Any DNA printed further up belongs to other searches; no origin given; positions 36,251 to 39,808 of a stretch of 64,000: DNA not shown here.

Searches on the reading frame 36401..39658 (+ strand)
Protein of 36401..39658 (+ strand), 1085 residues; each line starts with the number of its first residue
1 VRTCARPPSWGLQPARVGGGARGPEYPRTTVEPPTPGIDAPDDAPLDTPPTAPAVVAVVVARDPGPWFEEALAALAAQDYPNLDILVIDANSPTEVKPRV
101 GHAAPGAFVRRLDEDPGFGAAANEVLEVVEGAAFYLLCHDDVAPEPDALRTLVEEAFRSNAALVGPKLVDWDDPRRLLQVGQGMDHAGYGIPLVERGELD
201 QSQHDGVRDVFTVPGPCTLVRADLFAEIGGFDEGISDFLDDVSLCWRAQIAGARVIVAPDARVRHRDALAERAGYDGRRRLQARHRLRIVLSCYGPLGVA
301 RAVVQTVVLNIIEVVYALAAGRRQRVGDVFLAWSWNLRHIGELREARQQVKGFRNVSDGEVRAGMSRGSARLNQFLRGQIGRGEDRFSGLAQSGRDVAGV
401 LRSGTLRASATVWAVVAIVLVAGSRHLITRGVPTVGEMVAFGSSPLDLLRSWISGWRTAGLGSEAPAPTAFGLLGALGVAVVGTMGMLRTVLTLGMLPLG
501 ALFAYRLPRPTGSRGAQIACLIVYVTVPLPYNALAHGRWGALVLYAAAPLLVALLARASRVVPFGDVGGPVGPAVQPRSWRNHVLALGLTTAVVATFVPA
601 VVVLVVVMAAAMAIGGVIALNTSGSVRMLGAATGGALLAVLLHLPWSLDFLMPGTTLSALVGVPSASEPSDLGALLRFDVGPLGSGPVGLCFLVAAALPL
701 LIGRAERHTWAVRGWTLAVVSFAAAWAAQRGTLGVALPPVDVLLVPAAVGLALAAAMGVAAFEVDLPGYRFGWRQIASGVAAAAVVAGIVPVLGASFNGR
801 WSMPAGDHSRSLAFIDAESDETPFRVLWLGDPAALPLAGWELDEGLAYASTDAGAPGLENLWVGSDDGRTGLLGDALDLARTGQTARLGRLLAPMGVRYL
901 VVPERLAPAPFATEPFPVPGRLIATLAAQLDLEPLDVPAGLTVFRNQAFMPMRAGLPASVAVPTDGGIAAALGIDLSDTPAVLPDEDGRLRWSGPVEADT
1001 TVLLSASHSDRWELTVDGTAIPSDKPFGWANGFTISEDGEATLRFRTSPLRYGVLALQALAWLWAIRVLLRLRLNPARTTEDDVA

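Call 33: search_protein_families(library=pfam, proteins=[window:36401-39658:+], max_evalue=0.0001)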
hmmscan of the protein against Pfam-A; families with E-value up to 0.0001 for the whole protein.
window:36401-39658:+ (1085 aa): 3 families
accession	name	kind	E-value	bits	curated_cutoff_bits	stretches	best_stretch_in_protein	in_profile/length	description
PF13641.12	Glyco_tranf_2_3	-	2.2e-14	54.5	27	1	53-266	1-212/230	Glycosyltransferase like family 2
PF00535.33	Glycos_transf_2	-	5.2e-11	43.2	23.3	1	60-228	5-167/168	Glycosyl transferase family 2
PF13632.12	Glyco_trans_2_3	-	9.6e-07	29.2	27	1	139-266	6-124/198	Glycosyl transferase family group 2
